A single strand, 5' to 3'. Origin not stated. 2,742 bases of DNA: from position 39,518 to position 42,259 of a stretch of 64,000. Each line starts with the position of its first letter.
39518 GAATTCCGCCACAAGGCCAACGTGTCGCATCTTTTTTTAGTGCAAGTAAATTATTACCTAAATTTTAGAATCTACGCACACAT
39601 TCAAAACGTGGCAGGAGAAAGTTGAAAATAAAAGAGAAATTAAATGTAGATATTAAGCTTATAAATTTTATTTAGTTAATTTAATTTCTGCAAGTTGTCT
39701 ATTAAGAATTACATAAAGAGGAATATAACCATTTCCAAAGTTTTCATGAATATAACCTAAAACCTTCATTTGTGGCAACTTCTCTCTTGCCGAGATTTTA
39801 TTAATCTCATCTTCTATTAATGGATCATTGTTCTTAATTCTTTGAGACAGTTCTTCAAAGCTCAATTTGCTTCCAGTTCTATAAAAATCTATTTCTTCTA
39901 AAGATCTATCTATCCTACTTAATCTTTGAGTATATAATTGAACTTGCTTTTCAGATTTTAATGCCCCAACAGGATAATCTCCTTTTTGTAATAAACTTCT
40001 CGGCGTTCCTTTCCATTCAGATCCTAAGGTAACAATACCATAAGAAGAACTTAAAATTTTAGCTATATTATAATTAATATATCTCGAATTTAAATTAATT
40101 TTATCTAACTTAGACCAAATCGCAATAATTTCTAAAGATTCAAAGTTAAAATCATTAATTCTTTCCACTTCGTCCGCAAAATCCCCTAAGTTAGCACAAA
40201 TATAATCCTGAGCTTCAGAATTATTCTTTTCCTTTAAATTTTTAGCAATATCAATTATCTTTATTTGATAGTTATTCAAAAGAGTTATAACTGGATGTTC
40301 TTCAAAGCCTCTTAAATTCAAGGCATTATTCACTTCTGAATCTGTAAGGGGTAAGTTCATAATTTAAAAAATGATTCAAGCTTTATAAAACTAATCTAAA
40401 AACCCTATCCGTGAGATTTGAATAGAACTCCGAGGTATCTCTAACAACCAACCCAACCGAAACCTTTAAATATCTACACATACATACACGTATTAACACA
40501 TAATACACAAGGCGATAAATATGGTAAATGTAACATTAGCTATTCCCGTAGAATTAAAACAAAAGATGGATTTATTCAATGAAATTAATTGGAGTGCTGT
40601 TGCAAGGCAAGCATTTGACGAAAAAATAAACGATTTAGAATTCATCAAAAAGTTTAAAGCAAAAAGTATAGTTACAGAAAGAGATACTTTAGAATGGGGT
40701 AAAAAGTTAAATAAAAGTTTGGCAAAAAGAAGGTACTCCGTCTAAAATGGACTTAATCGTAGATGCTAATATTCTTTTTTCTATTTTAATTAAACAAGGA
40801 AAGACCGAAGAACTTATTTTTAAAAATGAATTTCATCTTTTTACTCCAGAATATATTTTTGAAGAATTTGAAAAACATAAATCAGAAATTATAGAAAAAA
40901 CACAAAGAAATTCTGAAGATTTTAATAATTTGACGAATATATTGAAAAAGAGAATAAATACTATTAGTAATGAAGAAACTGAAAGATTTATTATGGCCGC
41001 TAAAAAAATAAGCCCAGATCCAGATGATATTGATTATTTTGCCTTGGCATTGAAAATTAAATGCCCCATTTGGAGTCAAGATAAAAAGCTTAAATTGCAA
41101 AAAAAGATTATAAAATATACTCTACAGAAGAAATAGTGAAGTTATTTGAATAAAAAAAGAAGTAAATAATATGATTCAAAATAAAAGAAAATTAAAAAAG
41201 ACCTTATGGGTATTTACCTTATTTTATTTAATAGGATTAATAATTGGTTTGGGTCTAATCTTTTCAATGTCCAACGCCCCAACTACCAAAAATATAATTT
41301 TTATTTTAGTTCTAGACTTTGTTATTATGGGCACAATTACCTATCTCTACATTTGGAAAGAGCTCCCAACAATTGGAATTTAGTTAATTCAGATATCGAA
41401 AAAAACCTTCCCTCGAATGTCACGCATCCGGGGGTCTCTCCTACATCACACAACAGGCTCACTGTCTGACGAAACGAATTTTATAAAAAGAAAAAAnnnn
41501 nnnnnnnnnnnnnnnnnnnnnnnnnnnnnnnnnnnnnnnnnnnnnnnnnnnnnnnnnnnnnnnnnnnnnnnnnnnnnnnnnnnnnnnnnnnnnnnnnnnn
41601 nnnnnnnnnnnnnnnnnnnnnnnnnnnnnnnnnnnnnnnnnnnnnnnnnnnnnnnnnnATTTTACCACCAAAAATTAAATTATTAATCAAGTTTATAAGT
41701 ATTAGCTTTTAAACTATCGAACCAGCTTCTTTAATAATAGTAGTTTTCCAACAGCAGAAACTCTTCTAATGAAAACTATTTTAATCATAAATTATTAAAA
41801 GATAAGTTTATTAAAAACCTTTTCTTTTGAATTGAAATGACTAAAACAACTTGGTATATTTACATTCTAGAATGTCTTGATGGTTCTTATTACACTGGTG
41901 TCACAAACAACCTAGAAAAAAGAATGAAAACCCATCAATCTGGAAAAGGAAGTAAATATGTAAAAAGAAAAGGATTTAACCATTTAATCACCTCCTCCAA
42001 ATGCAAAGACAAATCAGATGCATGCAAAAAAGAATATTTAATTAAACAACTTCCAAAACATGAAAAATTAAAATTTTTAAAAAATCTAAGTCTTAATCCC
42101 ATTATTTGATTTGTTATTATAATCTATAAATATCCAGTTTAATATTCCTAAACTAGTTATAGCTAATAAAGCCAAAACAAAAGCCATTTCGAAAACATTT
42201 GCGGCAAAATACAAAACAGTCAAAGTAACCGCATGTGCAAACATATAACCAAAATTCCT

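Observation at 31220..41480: Ten-cassette array anchored at tRNA-Gln; every junction carries a CTGAC core flanked by a small set of recurring modules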

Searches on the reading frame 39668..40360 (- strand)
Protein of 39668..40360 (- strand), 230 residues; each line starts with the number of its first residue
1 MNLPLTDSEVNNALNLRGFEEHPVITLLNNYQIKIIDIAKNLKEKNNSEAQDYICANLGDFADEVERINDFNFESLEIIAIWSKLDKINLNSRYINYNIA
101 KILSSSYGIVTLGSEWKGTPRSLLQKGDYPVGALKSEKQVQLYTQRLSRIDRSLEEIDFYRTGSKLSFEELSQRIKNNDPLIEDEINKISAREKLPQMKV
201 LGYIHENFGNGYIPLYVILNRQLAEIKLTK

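Call 10: search_protein_families(library=pfam, max_evalue=0.01, proteins=[window:39668-40360:-])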
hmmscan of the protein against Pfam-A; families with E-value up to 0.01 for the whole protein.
window:39668-40360:- (230 aa): 1 family
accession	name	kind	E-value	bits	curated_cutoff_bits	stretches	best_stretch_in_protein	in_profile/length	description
PF11629.13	Mst1_SARAH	-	8.3e-05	23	23.1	1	165-192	6-33/48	C terminal SARAH domain of Mst1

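Call 23: find_encoding_contigs(protein=window:39668-40360:-, flank=6000, max_places=10)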
Protein window:39668-40360:- (230 aa): 24 contigs read that carry it; 6 places shown.
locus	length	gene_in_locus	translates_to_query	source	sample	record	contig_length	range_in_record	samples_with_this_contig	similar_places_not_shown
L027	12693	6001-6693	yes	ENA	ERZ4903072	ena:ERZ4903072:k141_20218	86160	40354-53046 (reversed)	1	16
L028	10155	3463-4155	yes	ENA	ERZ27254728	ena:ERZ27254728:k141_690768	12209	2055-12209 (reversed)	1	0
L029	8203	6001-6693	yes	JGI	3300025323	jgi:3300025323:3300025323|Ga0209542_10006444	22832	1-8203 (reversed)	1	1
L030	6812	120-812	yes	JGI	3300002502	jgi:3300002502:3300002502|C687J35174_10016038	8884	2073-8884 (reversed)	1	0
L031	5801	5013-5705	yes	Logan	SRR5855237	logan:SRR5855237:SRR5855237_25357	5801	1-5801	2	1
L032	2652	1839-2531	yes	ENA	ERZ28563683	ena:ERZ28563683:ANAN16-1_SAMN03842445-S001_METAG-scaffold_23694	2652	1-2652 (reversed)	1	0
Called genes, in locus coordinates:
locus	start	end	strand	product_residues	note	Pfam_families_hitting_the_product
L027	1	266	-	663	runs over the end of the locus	PF00133:tRNA-synt_1, PF09334:tRNA-synt_1g, PF19303:Anticodon_3, PF01588:tRNA_bind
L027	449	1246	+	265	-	PF01694:Rhomboid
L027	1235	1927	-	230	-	PF00398:RrnaAD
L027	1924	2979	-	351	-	PF04055:Radical_SAM, PF13353:Fer4_12, PF26257:DUF8061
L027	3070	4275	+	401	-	PF07690:MFS_1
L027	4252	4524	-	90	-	PF01541:GIY-YIG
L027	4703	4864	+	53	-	-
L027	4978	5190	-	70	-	-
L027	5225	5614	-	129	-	PF10130:PIN_2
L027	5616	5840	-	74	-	PF26688:RHH_12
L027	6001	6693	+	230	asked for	-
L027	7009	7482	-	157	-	PF05168:HEPN (faint)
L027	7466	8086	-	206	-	PF01909:NTP_transf_2, PF18765:Polbeta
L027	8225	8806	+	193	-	-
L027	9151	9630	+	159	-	PF01797:Y1_Tnp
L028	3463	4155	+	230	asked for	-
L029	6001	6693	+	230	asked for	-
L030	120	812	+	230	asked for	-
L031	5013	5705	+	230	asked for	-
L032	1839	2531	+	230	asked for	-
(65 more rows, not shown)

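Call 66: search_protein_families(library=padloc, max_evalue=0.01, proteins=[window:39668-40360:-])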
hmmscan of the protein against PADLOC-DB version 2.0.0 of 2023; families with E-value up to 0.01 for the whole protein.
window:39668-40360:- (230 aa): 0 families

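Call 90: search_protein_families(library=phrogs, max_evalue=0.01, proteins=[window:39668-40360:-])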
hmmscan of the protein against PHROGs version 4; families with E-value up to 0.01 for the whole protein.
window:39668-40360:- (230 aa): 0 families

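Call 91: search_protein_families(library=ncbifam, max_evalue=0.01, proteins=[window:39668-40360:-])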
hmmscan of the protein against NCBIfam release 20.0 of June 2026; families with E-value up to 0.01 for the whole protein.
window:39668-40360:- (230 aa): 0 families

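Call 92: find_homologous_proteins(query=window:39668-40360:-, max_evalue=0.001)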
Query window:39668-40360:- (230 aa): 1 proteins with E <= 0.001 among 378 candidates.
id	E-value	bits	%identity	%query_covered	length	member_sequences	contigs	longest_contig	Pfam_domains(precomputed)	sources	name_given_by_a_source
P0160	5.0e-144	495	100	100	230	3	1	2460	-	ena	-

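Call 101: predict_structure(protein=window:39668-40360:-)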
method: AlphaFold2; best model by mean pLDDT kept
length: 230 residues; sequences in the alignment: 1
mean_pLDDT: 36.6   pTM: 0.25
mean pLDDT of the five models: 36.6, 36.4, 36.0, 35.7, 35.2
residues with pLDDT >= 90: 0; 70-90: 2; 50-70: 27; < 50: 201
segments of 3 or more residues with pLDDT < 50: 1-168, 178-181, 205-230
pLDDT, mean of each block of 10 residues (from residue 1): 31 32 41 36 38 41 39 28 27 30 28 27 32 34 34 29 39 49 57 62 47 29 31
secondary structure, 60 per line:
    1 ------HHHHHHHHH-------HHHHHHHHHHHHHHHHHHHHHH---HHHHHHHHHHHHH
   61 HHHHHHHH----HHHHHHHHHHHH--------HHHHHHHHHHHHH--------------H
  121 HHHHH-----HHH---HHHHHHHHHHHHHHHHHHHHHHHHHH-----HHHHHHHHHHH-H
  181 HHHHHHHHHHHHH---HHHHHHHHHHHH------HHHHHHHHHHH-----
elements in order: H7-15 H23-44 H48-68 H73-84 H93-105 H120-125 H137-162 H168-178 H180-193 H197-208 H215-225

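Call 102: search_protein_representatives(protein=window:39668-40360:-)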
Query: 230 residues. Proteins with E-value up to 0.001 (for the whole library): 131; up to 1e-10: 64; up to 1e-30: 3. The best 131 are listed.
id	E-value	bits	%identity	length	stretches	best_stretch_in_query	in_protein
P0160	1.6e-144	495.4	100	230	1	1-230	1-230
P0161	3.5e-33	131.4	36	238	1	5-217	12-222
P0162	5.3e-33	130.8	36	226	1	5-223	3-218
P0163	4.0e-25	105.1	34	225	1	2-223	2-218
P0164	1.4e-24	103.3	32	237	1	6-226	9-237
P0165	1.4e-23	100.1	29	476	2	17-225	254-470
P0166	2.2e-23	99.4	35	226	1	5-219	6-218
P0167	5.5e-23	98.1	33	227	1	6-221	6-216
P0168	7.0e-23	97.8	34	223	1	7-220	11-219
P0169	5.6e-22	94.8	32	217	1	5-219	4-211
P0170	5.9e-22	94.7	31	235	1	20-222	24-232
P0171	3.1e-21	92.4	29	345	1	6-220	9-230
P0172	3.2e-21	92.4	34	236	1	21-223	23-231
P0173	3.7e-21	92.1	30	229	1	5-220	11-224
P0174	5.1e-21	91.7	31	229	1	5-217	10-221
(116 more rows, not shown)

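Call 104: search_solved_structures(query=A5, max_evalue=1)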
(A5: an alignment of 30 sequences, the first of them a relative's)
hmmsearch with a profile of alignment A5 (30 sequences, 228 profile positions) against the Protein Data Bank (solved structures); distinct sequences matched with E-value up to 1: 76 (the best 60 are shown).
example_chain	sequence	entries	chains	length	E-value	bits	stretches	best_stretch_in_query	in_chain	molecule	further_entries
8tjb_B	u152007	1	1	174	0.037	16.6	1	127-223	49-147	Hemagglutinin HA2 chain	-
9vh5_B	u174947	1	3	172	0.039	16.5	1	127-222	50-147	Hemagglutinin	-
8g2k_B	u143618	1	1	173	0.04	16.5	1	127-222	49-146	Hemagglutinin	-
6bkn_B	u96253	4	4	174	0.041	16.4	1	127-223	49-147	Hemagglutinin | Hemagglutinin HA2 chain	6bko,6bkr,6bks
9b7h_a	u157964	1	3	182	0.046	16.3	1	127-222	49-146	Hemagglutinin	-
6wf0_B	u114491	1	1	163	0.051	16.1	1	127-223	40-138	Hemagglutinin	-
9yoi_D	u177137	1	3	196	0.051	16.1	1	128-223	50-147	Hemagglutinin HA2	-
6aop_B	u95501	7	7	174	0.053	16.1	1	127-222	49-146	Hemagglutinin HA2 chain | Hemagglutinin HA2chain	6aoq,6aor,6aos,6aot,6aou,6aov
6nsc_B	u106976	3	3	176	0.054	16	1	127-222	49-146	Hemagglutinin HA2 chain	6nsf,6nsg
8tj7_B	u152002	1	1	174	0.056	16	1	128-222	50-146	Hemagglutinin HA2 chain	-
6bkp_B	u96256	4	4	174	0.057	15.9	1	127-222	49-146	Hemagglutinin | Hemagglutinin HA2 chain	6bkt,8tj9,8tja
7u8l_B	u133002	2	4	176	0.059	15.9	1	127-222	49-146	Hemagglutinin HA2 subunit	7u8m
4o5i_B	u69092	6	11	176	0.059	15.9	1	127-222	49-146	Hemagglutinin HA2 chain | Hemagglutinin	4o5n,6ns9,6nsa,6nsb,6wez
7u8j_B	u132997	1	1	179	0.061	15.9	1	127-222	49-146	Hemagglutinin HA2 subunit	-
9b7i_a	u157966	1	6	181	0.063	15.8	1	127-222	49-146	Hemagglutinin HA2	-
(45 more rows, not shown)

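Call 105: search_protein_families(library=pfam, alignment_id=A5, max_evalue=0.01)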
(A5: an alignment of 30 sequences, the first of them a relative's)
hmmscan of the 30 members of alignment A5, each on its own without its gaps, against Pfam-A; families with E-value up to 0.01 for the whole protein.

A. member 1, P0160 (230 aa): 1 family
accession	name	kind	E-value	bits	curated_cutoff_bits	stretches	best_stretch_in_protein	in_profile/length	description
PF11629.13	Mst1_SARAH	-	9.1e-05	22.8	23.1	1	165-192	6-33/48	C terminal SARAH domain of Mst1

B. families by the number of members that match (of 30 scanned): 2 families
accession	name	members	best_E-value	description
PF11629.13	Mst1_SARAH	1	9.1e-05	C terminal SARAH domain of Mst1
PF12510.13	Smoothelin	1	0.004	Smoothelin cytoskeleton protein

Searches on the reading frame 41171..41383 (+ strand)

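Call 10: search_protein_families(library=pfam, max_evalue=0.01, proteins=[window:41171-41383:+])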
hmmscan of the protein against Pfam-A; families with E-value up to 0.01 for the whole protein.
window:41171-41383:+ (70 aa): 1 family
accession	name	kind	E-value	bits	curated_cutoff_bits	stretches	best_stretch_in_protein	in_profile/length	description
PF11457.13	DUF3021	-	0.0028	18.3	24.7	1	7-65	33-92/130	Protein of unknown function (DUF3021)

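Call 66: search_protein_families(library=padloc, max_evalue=0.01, proteins=[window:41171-41383:+])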
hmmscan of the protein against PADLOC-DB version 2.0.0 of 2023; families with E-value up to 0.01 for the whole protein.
window:41171-41383:+ (70 aa): 0 families

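Call 90: search_protein_families(library=phrogs, max_evalue=0.01, proteins=[window:41171-41383:+])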
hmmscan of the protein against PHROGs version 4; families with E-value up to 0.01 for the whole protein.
window:41171-41383:+ (70 aa): 0 families

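Call 91: search_protein_families(library=ncbifam, max_evalue=0.01, proteins=[window:41171-41383:+])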
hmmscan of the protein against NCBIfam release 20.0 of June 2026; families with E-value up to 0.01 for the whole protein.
window:41171-41383:+ (70 aa): 0 families

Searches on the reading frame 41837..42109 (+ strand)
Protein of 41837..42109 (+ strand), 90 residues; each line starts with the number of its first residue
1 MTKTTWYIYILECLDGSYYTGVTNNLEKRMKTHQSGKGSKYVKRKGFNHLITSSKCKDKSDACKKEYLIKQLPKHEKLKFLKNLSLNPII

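Call 10: search_protein_families(library=pfam, max_evalue=0.01, proteins=[window:41837-42109:+])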
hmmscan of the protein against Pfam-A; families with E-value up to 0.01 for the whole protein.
window:41837-42109:+ (90 aa): 1 family
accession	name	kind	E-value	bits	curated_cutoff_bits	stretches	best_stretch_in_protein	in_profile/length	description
PF01541.30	GIY-YIG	-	6.1e-18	65.3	22.6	1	6-75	2-74/78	GIY-YIG catalytic domain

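Call 66: search_protein_families(library=padloc, max_evalue=0.01, proteins=[window:41837-42109:+])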
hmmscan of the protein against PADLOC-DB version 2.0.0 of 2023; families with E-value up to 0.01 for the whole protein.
window:41837-42109:+ (90 aa): 0 families

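Call 90: search_protein_families(library=phrogs, max_evalue=0.01, proteins=[window:41837-42109:+])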
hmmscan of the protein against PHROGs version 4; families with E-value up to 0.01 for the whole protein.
window:41837-42109:+ (90 aa): 1 family
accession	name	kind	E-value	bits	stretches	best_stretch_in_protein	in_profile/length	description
phrog_1111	-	DNA, RNA and nucleotide metabolism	0.0068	17.2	0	4-40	34-70/139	endonuclease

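Call 91: search_protein_families(library=ncbifam, max_evalue=0.01, proteins=[window:41837-42109:+])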
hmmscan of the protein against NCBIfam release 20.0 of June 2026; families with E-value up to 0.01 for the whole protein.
window:41837-42109:+ (90 aa): 0 families
